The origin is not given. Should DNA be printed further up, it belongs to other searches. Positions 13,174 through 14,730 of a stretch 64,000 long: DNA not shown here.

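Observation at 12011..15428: GT28 MGDG-synthase-like glycosyltransferase, metallophosphoesterase and HAD phosphatase: a candidate phospholipid-to-glycolipid remodelling module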

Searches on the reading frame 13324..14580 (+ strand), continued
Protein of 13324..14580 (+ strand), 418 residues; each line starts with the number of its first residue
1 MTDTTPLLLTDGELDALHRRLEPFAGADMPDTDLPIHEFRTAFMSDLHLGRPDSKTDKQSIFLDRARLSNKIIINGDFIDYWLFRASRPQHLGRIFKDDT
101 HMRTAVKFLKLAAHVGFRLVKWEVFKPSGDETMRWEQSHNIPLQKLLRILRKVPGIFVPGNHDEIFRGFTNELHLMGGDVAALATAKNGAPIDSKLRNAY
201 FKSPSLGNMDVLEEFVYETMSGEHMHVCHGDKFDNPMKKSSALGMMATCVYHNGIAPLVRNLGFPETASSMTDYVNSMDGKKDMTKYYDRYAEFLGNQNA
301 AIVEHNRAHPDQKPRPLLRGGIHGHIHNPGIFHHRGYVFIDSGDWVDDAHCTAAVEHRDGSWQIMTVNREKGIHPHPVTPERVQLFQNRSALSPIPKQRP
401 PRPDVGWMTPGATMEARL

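Call 69: search_protein_families(library=ncbifam, proteins=[L082:6025-6864:+, L013:5989-6867:+, L013:6864-8063:+, P0010, P0222, P0224, P0285], max_evalue=0.01)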
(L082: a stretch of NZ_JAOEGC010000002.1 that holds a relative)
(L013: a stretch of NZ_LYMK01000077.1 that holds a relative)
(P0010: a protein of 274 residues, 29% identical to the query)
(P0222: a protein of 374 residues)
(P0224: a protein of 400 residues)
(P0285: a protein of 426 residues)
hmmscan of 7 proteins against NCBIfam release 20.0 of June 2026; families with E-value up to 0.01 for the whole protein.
L082:6025-6864:+ (279 aa): 10 families
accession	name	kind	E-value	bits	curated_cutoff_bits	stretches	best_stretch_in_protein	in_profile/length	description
NF003743.0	PRK05340.1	equivalog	2.6e-11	43.2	134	1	14-239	3-229/242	UDP-2,3-diacylglucosamine diphosphatase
NF003118.0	PRK04036.1-3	equivalog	5.6e-11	42.1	445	1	11-99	224-326/481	DNA-directed DNA polymerase II small subunit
TIGR00040.1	yfcE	subfamily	6.7e-11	42.5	56.25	2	14-132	2-91/158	YfcE family phosphodiesterase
TIGR01854.1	lipid_A_lpxH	equivalog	8.1e-11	41.6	190.35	1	15-239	1-226/231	UDP-2,3-diacylglucosamine diphosphatase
TIGR04123.1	P_estr_lig_assc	hypoth_equivalog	1.3e-07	31.2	150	1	27-127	50-148/207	ligase-associated DNA damage response endonuclease PdeM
NF006988.0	PRK09453.1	equivalog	2.8e-07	30.5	117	1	14-128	2-106/183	phosphodiesterase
TIGR00619.1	sbcd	subfamily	5.7e-06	26.3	77.65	1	16-93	4-87/252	exonuclease subunit SbcD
TIGR03729.1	acc_ester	subfamily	1.4e-05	24.6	148.25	1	17-93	4-73/239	putative phosphoesterase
NF003120.0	PRK04036.1-5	equivalog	3.6e-05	22.4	671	1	12-56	285-343/547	DNA-directed DNA polymerase II small subunit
NF008359.0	PRK11148.1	equivalog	0.0083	15.6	225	0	181-227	177-220/275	3',5'-cyclic-AMP phosphodiesterase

L013:5989-6867:+ (292 aa): 8 families
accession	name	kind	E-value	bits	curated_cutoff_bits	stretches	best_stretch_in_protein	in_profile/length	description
NF003743.0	PRK05340.1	equivalog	1.4e-11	44.1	134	1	34-238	3-204/242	UDP-2,3-diacylglucosamine diphosphatase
TIGR01854.1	lipid_A_lpxH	equivalog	5.7e-09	35.6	190.35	1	35-252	1-219/231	UDP-2,3-diacylglucosamine diphosphatase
TIGR04123.1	P_estr_lig_assc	hypoth_equivalog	4.4e-06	26.3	150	1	52-119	55-115/207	ligase-associated DNA damage response endonuclease PdeM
NF003118.0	PRK04036.1-3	equivalog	5.8e-06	25.5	445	0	30-113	223-320/481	DNA-directed DNA polymerase II small subunit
TIGR03729.1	acc_ester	subfamily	4.3e-05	23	148.25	1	38-113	5-73/239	putative phosphoesterase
TIGR00040.1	yfcE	subfamily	0.00021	21.4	56.25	0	36-148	4-87/158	YfcE family phosphodiesterase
NF006988.0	PRK09453.1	equivalog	0.00027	20.8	117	0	36-151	4-109/183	phosphodiesterase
NF003120.0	PRK04036.1-5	equivalog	0.0044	15.5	671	0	24-112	277-385/547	DNA-directed DNA polymerase II small subunit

L013:6864-8063:+ (399 aa): 4 families
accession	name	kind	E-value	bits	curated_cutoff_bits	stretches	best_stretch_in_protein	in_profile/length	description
NF010135.0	PRK13609.1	equivalog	2.1e-23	82.9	500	1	110-382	102-371/388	diglucosyl diacylglycerol synthase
NF010134.0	PRK13608.1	equivalog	1.4e-18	67.2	557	1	137-366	127-354/391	diglucosyl diacylglycerol synthase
TIGR01133.1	murG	equivalog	9.3e-09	34.7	250.25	1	192-355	162-327/353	undecaprenyldiphospho-muramoylpentapeptide beta-N-acetylglucosaminyltransferase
NF041548.1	PssE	equivalog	0.0034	17.3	120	1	271-325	46-101/146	PssE/Cps14G family polysaccharide biosynthesis glycosyltransferase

P0010 (274 aa): 9 families
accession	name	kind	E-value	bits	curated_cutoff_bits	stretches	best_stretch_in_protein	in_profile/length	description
NF003743.0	PRK05340.1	equivalog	9.9e-17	60.9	134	1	12-217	3-205/242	UDP-2,3-diacylglucosamine diphosphatase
TIGR01854.1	lipid_A_lpxH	equivalog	2.3e-14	53.3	190.35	1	14-236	2-225/231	UDP-2,3-diacylglucosamine diphosphatase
TIGR00040.1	yfcE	subfamily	8.6e-07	29.2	56.25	0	13-128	3-89/158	YfcE family phosphodiesterase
NF003118.0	PRK04036.1-3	equivalog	8.7e-07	28.2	445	1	10-136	225-374/481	DNA-directed DNA polymerase II small subunit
NF006988.0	PRK09453.1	equivalog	1.5e-06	28.2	117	0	13-128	3-108/183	phosphodiesterase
TIGR04123.1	P_estr_lig_assc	hypoth_equivalog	7.5e-06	25.5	150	1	23-93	48-114/207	ligase-associated DNA damage response endonuclease PdeM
TIGR03729.1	acc_ester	subfamily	0.00029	20.3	148.25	1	15-90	4-72/239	putative phosphoesterase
NF003120.0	PRK04036.1-5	equivalog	0.00057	18.5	671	0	10-37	285-312/547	DNA-directed DNA polymerase II small subunit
NF053861.1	DS8_antiphage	equivalog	0.0006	17.6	790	1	16-96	2-90/994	anti-phage protein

P0222 (374 aa): 7 families
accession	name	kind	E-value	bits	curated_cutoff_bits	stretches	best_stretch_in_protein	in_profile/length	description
NF003118.0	PRK04036.1-3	equivalog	2.4e-06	26.8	445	0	274-302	420-448/481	DNA-directed DNA polymerase II small subunit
TIGR01854.1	lipid_A_lpxH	equivalog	2.2e-05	23.9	190.35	1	132-299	59-217/231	UDP-2,3-diacylglucosamine diphosphatase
NF003743.0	PRK05340.1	equivalog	5.9e-05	22.3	134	0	131-287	61-204/242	UDP-2,3-diacylglucosamine diphosphatase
NF003120.0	PRK04036.1-5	equivalog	0.00023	19.8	671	0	27-59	283-315/547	DNA-directed DNA polymerase II small subunit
TIGR03729.1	acc_ester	subfamily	0.0013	18.2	148.25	0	34-109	4-79/239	putative phosphoesterase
TIGR00040.1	yfcE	subfamily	0.0021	18.2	56.25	0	271-297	106-132/158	YfcE family phosphodiesterase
NF003116.0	PRK04036.1-1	equivalog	0.0086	14.8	425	0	19-61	264-306/530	DNA-directed DNA polymerase II small subunit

P0224 (400 aa): 6 families
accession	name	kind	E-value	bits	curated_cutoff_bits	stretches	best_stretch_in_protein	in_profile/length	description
NF003743.0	PRK05340.1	equivalog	1.1e-09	37.8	134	1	34-133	3-89/242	UDP-2,3-diacylglucosamine diphosphatase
TIGR01854.1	lipid_A_lpxH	equivalog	7.5e-08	31.9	190.35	1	36-143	2-95/231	UDP-2,3-diacylglucosamine diphosphatase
NF003118.0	PRK04036.1-3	equivalog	9e-05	21.6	445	1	27-128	220-321/481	DNA-directed DNA polymerase II small subunit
TIGR00040.1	yfcE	subfamily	0.0005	20.2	56.25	0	35-138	3-77/158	YfcE family phosphodiesterase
TIGR03729.1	acc_ester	subfamily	0.0014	18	148.25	0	84-127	32-73/239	putative phosphoesterase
TIGR04123.1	P_estr_lig_assc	hypoth_equivalog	0.0025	17.2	150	0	32-132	20-114/207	ligase-associated DNA damage response endonuclease PdeM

P0285 (426 aa): 1 family
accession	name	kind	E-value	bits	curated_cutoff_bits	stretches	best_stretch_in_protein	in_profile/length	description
TIGR00040.1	yfcE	subfamily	0.0024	18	56.25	0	247-379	21-132/158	YfcE family phosphodiesterase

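Call 77: find_encoding_contigs(protein=P0222, flank=6000, max_places=3)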
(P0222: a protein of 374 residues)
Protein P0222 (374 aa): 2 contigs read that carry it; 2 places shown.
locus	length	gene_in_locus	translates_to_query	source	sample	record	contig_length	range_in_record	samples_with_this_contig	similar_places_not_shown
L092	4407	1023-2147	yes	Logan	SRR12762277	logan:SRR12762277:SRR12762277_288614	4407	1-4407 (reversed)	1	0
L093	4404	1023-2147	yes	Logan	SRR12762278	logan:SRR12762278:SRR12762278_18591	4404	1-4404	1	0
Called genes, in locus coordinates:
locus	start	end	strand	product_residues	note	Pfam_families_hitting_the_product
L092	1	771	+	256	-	?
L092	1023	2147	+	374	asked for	PF12850:Metallophos_2 (faint)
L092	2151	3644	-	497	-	-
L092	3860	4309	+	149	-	PF01250:Ribosomal_S6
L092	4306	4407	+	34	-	?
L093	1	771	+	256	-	?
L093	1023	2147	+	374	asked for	PF12850:Metallophos_2 (faint)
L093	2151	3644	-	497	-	-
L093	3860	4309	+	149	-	PF01250:Ribosomal_S6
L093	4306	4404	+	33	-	?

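Call 78: find_encoding_contigs(protein=P0224, flank=6000, max_places=3)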
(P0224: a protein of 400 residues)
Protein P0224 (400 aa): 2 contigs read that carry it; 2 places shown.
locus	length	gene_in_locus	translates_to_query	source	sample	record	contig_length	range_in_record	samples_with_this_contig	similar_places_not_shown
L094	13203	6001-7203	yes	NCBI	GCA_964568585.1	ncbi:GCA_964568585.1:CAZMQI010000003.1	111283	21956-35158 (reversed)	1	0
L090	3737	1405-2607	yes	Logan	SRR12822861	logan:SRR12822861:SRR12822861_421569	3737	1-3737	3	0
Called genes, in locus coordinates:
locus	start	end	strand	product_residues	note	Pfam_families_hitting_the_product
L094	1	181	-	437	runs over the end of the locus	PF13649:Methyltransf_25 (faint), PF22458:RsmF-B_ferredox, PF01209:Ubie_methyltran (faint), PF01728:FtsJ (weak), PF01189:Methyltr_RsmB-F, PF13847:Methyltransf_31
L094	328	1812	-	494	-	PF00478:IMPDH, PF00571:CBS, PF03060:NMO (weak), PF01070:FMN_dh (faint)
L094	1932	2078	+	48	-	-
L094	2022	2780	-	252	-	PF01728:FtsJ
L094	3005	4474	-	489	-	PF01266:DAO, PF13450:NAD_binding_8 (faint)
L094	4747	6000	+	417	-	PF04101:Glyco_tran_28_C (faint)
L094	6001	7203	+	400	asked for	PF00149:Metallophos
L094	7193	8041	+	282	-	PF00702:Hydrolase (weak), PF13419:HAD_2 (faint)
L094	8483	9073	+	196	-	-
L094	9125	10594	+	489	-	-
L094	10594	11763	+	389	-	PF06189:5-nucleotidase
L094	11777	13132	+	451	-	PF00670:AdoHcyase_NAD (weak), PF02826:2-Hacid_dh_C (weak)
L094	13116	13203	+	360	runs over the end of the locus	-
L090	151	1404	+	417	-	PF04101:Glyco_tran_28_C (faint)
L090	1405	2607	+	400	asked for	PF00149:Metallophos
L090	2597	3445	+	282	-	PF00702:Hydrolase (weak), PF13419:HAD_2 (faint)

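Call 79: find_encoding_contigs(protein=P0223, flank=6000, max_places=3)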
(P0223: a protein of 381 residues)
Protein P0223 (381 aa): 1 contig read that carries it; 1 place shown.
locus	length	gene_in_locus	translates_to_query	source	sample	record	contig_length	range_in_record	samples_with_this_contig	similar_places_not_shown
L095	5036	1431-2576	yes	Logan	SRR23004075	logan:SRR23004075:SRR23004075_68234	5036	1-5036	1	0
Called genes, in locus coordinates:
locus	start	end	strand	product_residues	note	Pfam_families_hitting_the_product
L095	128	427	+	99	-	-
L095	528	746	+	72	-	-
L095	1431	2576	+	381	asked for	PF00149:Metallophos (weak)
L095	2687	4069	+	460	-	PF03600:CitMHS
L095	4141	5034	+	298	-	?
